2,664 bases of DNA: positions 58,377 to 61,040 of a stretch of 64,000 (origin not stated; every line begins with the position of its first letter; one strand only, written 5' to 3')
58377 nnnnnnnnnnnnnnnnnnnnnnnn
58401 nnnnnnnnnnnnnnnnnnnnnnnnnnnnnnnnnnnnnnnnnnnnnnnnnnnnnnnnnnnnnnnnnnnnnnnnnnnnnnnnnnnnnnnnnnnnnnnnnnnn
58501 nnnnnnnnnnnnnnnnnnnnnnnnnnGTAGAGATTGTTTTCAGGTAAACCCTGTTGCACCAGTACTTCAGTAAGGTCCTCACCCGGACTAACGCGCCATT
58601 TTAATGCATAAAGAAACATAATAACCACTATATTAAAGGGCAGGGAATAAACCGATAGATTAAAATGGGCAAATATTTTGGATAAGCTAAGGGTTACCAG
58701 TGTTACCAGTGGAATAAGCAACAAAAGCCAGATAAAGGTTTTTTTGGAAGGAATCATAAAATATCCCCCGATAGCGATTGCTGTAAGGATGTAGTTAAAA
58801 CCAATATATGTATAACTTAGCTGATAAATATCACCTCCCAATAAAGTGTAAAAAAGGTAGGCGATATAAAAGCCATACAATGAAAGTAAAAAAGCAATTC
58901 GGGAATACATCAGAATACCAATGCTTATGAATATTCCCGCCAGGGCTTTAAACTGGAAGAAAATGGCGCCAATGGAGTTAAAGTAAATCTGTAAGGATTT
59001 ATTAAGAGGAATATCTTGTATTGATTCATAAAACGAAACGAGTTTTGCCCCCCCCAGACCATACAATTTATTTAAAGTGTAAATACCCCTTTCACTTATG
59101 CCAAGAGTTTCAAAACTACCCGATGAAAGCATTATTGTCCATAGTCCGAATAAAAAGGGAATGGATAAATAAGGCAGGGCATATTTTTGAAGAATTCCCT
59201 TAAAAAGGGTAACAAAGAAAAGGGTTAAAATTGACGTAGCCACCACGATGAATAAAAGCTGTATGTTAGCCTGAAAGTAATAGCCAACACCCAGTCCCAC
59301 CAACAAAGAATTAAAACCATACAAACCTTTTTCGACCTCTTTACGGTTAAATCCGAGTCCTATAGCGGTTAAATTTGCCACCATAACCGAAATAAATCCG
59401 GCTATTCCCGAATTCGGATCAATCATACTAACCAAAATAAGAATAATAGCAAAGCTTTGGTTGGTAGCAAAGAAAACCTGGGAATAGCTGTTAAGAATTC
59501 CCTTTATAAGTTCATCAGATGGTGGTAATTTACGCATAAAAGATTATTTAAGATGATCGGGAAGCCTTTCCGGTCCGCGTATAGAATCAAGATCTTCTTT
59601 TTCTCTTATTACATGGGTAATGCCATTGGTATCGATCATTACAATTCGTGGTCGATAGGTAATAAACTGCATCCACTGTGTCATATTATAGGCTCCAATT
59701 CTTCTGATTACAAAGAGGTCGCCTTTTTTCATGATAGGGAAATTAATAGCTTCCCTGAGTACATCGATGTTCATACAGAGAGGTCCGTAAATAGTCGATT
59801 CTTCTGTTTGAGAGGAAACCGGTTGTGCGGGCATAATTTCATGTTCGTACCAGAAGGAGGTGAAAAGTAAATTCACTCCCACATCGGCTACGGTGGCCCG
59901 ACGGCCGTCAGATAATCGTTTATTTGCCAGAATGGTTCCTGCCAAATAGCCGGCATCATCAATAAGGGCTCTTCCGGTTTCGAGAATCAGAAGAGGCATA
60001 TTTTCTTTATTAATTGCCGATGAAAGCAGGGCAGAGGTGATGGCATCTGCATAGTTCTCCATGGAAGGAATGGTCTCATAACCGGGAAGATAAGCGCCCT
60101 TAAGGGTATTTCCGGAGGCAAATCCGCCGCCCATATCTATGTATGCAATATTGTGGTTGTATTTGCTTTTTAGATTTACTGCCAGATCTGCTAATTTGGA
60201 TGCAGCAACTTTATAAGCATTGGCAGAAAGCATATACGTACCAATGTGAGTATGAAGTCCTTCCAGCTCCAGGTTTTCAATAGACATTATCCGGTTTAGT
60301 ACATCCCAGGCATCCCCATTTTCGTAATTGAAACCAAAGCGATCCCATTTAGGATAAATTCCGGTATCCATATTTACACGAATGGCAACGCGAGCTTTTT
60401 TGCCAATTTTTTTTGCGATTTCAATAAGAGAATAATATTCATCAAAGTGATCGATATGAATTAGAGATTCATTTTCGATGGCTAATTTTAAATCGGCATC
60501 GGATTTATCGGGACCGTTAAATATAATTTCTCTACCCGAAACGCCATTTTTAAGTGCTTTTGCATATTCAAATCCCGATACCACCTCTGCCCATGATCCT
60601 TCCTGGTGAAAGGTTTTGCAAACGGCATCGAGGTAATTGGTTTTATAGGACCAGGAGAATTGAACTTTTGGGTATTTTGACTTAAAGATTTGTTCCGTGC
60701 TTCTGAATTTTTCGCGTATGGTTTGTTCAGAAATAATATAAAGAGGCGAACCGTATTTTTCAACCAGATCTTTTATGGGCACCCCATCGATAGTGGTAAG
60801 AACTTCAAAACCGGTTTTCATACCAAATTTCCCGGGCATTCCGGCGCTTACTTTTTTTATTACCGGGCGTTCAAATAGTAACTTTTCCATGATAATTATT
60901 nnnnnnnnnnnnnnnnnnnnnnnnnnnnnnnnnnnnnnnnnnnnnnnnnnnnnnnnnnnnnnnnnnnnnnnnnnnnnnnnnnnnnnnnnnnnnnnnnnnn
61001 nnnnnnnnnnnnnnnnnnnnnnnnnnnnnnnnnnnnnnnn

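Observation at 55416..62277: Six-gene coupled operon: PqqD-like chaperone, ATP-grasp ligase, PLP decarboxylase, UT-channel::M23 peptidase, OM barrel, TPR protein. Candidate uncharacterised biosynthesis/processing/export system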

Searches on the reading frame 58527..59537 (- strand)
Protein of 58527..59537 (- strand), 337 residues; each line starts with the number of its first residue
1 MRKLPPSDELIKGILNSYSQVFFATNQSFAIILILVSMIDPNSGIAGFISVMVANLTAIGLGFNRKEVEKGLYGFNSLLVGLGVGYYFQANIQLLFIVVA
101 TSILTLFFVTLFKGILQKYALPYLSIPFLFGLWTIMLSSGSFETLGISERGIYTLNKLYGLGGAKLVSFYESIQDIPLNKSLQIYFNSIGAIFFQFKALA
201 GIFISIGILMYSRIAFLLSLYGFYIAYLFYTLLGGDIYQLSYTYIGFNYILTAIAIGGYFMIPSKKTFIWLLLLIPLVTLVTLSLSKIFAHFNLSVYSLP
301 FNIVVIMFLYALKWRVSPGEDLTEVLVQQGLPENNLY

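Call 60: search_solved_structures(query=window:58527-59537:-, max_evalue=0.000001, show_alignments=5)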
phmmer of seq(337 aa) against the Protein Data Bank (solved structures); distinct sequences matched with E-value up to 0.000001: 12.
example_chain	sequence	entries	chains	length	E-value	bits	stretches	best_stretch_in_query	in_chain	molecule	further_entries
3me1_A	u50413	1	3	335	1.2e-17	67.7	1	10-336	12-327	Urea transporter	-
3k3f_A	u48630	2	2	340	1.3e-17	67.6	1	10-336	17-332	Urea transporter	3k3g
3m6e_A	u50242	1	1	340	1.1e-16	64.5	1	10-336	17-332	Putative urea transporter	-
8blo_A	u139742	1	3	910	5.7e-16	62.2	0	10-309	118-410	Urea transporter 2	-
4ezc_A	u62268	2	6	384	3.4e-14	56.4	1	5-310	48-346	Urea transporter 1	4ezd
9zd0_A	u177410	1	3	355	3.1e-12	49.9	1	9-310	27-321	Urea transporter 1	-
6qd5_A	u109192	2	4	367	3.6e-12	49.7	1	9-310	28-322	Urea transporter 1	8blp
8xdf_A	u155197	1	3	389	4.4e-12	49.5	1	9-310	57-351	Urea transporter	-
9j22_A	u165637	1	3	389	5.1e-12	49.2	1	9-310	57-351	Urea transporter 1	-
8xd7_A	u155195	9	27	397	1.4e-09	41.2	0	9-86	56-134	Urea transporter 2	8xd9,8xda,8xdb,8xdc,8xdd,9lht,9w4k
8xdg_A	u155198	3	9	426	1.1e-08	38.3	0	12-90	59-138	Urea transporter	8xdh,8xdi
8xde_A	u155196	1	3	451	4.1e-08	36.4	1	10-310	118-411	Urea transporter 2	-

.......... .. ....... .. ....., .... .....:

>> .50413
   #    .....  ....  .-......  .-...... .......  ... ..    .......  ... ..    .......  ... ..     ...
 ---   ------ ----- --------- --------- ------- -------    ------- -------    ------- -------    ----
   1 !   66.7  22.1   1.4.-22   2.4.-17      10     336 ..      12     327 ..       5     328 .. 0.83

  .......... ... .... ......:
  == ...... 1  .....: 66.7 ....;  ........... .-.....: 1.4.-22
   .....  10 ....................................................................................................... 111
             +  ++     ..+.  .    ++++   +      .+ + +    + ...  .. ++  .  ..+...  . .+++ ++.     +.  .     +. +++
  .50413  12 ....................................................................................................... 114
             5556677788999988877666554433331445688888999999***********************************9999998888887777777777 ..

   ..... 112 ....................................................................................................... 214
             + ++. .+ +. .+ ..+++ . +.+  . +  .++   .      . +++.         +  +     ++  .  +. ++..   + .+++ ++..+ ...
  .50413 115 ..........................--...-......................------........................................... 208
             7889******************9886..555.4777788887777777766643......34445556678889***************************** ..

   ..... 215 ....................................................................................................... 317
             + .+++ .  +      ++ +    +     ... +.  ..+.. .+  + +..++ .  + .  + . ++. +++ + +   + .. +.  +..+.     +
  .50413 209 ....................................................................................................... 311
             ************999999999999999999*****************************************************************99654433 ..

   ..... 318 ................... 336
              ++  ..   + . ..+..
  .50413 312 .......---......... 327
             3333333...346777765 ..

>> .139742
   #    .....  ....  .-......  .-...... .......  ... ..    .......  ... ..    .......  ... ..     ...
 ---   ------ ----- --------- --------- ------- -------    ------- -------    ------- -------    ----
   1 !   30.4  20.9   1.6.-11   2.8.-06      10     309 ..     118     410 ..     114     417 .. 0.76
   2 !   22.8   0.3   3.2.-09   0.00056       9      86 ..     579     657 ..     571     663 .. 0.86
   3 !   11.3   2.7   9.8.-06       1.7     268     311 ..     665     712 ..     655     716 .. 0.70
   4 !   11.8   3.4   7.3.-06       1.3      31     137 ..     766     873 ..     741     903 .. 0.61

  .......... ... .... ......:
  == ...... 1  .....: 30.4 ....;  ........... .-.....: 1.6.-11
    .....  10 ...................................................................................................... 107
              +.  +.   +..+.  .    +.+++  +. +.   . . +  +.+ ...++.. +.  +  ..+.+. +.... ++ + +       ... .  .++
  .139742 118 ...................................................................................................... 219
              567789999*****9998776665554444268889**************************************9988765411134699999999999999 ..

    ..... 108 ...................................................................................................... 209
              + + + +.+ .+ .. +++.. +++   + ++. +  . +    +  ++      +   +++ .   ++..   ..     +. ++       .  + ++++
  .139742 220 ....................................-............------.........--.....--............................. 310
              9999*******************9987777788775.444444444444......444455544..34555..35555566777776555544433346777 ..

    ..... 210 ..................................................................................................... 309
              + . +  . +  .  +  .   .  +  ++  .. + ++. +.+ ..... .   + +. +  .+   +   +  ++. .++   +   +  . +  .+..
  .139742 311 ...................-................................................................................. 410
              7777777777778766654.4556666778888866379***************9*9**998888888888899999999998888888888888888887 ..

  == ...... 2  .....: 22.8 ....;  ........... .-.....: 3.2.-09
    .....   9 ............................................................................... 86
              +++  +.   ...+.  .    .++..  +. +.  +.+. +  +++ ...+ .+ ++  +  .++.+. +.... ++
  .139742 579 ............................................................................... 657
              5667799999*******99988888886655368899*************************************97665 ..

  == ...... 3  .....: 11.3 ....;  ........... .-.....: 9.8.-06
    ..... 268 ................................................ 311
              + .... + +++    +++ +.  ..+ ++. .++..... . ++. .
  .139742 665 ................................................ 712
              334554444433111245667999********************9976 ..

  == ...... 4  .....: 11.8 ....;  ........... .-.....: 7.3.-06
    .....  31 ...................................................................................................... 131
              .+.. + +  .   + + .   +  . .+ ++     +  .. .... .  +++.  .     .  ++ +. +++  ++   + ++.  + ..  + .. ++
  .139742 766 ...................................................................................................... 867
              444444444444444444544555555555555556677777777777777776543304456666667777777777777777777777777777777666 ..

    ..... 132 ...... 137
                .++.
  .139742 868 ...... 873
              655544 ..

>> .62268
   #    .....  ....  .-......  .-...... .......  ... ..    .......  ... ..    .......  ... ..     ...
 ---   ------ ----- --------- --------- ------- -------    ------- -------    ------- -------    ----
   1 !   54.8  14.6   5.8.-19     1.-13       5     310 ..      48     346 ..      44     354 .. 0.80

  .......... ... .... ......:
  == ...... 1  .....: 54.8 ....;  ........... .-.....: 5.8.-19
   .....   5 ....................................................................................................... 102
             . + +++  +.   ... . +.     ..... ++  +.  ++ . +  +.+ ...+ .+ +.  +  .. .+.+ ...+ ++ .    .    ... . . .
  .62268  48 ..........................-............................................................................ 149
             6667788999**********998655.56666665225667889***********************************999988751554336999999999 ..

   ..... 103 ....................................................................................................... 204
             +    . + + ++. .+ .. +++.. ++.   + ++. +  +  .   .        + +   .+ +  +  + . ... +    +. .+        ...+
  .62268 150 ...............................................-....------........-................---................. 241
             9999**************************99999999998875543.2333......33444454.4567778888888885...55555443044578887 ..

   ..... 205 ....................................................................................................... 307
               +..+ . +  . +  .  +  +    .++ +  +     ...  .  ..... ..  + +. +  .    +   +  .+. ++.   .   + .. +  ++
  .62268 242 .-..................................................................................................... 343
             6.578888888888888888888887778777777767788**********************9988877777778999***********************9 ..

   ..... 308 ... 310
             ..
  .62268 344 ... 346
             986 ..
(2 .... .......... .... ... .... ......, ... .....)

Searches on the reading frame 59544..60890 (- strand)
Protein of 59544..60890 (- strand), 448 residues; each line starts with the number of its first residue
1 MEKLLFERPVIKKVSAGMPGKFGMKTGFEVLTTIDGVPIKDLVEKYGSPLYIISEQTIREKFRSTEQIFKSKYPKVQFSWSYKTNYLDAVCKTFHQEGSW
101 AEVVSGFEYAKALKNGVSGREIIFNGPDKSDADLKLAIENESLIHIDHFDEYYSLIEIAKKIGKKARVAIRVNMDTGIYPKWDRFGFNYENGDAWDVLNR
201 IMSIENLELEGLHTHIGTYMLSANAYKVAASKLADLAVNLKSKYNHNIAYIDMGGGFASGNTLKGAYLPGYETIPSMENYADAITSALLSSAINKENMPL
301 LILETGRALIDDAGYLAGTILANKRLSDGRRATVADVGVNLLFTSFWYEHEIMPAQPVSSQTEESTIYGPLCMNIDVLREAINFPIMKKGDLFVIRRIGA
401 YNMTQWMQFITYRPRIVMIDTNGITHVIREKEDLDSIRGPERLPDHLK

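Call 3: search_protein_families(library=pfam, proteins=[window:59544-60890:-], max_evalue=0.1)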
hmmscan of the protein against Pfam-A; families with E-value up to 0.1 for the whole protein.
window:59544-60890:- (448 aa): 3 families
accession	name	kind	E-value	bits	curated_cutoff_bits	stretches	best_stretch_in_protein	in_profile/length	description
PF02784.22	Orn_Arg_deC_N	-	7.7e-28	97.9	23.4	1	59-309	5-245/247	Pyridoxal-dependent decarboxylase, pyridoxal binding domain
PF00278.28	Orn_DAP_Arg_deC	-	7.5e-12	45.8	23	1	310-399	4-95/95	Pyridoxal-dependent decarboxylase, C-terminal sheet domain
PF01168.26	Ala_racemase_N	-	5e-07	30.1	24.1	1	90-242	39-183/220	Alanine racemase, N-terminal domain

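Call 4: search_protein_families(library=ncbifam, proteins=[window:59544-60890:-], max_evalue=0.1)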
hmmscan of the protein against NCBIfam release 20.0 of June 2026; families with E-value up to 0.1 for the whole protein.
window:59544-60890:- (448 aa): 8 families
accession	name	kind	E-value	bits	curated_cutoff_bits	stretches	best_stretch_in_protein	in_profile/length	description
NF041039.1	FslC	exception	8.2e-72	242.3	500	1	31-432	11-416/418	rhizoferrin biosystnesis N-citrylornithine decarboxylase FslC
TIGR01048.1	lysA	equivalog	2.4e-66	224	297.9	1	32-437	9-412/417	diaminopimelate decarboxylase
TIGR03099.1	dCO2ase_PEP1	hypoth_equivalog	3.9e-40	138.2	478.45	1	32-403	8-380/398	pyridoxal-dependent decarboxylase, exosortase A system-associated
NF052544.1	OrLyDeCDokD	equivalog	9.9e-37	126.6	700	1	34-436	28-454/461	ornithine/lysine decarboxylase DokD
NF006515.0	PRK08961.1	equivalog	8.5e-18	63.7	802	1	45-404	500-843/861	bifunctional aspartate kinase/diaminopimelate decarboxylase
NF003763.0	PRK05354.1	equivalog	4.7e-12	45.2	369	1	48-324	64-360/636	biosynthetic arginine decarboxylase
TIGR01273.1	speA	equivalog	2e-11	43.1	624.1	1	118-316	137-344/624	arginine decarboxylase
NF033131.1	vanT-G-Cterm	exception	0.083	11.7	460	0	164-217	112-158/368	serine racemase VanT catalytic subunit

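Call 18: search_solved_structures(query=window:59544-60890:-, max_evalue=1e-10)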
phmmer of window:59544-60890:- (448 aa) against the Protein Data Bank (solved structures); distinct sequences matched with E-value up to 1e-10: 32.
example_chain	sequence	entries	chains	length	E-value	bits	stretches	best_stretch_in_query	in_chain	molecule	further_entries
7kh2_A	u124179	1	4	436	2.7e-63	217.6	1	30-431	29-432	N-citrylornithine decarboxylase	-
1tuf_A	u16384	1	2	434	1.1e-42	149.8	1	34-447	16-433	Diaminopimelate decarboxylase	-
1twi_A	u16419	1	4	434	1.1e-42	149.7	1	34-447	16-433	Diaminopimelate decarboxylase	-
2p3e_A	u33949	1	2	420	2.4e-42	148.6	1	34-440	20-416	Diaminopimelate decarboxylase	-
3n2b_A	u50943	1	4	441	1.2e-34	123.2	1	35-441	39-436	Diaminopimelate decarboxylase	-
4xg1_A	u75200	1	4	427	6.1e-32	114.3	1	34-446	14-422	Diaminopimelate decarboxylase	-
7ru7_A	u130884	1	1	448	2.8e-29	105.6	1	34-438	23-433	L-glutamyl-[BtrI acyl-carrier protein] decarboxylase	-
2j66_A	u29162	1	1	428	2.9e-29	105.5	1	34-438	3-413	BTRK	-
3c5q_A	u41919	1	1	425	5.1e-28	101.4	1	40-437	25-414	Diaminopimelate decarboxylase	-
2qgh_A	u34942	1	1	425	5.5e-28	101.3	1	40-437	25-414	Diaminopimelate decarboxylase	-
5x7m_A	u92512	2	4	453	4.8e-25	91.6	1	31-446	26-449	Diaminopimelate decarboxylase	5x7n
1hkv_A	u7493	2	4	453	8.2e-24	87.5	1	32-437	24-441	DIAMINOPIMELATE DECARBOXYLASE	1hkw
2o0t_A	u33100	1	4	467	9.8e-24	87.3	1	32-437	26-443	Diaminopimelate decarboxylase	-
2yxx_A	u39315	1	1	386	1.1e-23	87.1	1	40-433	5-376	Diaminopimelate decarboxylase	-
8d2y_A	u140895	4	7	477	1.1e-23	87.1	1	34-434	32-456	D-ornithine/D-lysine decarboxylase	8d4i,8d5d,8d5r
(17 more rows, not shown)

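Call 28: search_solved_structures(query=window:59544-60890:-, max_evalue=1e-40, show_alignments=2)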
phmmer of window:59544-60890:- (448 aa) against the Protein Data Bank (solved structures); distinct sequences matched with E-value up to 1e-40: 4.
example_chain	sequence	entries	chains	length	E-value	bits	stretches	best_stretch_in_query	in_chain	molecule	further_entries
7kh2_A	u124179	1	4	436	2.7e-63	217.6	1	30-431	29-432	N-citrylornithine decarboxylase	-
1tuf_A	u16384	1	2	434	1.1e-42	149.8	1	34-447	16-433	Diaminopimelate decarboxylase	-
1twi_A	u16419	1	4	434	1.1e-42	149.7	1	34-447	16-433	Diaminopimelate decarboxylase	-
2p3e_A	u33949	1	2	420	2.4e-42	148.6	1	34-440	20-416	Diaminopimelate decarboxylase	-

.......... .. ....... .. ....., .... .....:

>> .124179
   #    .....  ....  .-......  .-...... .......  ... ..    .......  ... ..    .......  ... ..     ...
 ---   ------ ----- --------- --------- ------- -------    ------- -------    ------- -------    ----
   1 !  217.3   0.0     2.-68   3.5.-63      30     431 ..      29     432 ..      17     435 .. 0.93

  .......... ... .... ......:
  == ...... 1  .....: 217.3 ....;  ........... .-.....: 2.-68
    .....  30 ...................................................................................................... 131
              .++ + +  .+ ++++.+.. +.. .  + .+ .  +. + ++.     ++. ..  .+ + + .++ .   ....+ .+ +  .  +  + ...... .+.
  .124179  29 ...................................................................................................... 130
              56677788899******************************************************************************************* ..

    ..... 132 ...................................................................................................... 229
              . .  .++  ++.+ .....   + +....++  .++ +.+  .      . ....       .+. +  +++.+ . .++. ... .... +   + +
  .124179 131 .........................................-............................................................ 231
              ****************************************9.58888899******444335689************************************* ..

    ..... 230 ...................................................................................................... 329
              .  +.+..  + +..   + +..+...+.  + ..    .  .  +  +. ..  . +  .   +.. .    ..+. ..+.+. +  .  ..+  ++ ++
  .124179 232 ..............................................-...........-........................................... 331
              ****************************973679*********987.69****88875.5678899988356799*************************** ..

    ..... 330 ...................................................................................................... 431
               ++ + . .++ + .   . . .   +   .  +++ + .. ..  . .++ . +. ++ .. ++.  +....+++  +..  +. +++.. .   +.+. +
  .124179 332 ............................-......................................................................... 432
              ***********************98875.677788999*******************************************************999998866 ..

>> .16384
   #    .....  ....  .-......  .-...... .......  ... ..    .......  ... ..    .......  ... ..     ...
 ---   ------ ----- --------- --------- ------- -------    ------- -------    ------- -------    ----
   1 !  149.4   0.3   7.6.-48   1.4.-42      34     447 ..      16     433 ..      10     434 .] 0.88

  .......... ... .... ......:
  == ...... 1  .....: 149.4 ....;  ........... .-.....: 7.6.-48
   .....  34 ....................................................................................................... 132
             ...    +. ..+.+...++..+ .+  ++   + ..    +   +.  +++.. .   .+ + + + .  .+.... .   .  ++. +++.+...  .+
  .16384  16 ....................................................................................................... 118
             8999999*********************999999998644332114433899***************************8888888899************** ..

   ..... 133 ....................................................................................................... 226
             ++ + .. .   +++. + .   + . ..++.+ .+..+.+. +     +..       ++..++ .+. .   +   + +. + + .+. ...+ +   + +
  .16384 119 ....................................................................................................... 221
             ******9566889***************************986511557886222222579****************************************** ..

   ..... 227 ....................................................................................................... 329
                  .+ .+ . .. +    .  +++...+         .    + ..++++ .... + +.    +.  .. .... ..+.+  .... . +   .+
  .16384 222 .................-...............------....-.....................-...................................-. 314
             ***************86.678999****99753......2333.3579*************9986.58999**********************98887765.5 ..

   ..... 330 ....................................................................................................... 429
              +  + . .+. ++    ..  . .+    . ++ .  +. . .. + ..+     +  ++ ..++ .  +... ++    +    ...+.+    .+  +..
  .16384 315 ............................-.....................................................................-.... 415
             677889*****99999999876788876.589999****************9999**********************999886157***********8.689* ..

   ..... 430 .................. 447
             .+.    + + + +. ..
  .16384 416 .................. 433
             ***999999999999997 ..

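Call 68: search_protein_families(library=padloc, proteins=[window:59544-60890:-], max_evalue=0.001)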
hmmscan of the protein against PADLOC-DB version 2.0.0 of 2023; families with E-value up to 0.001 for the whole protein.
window:59544-60890:- (448 aa): 0 families
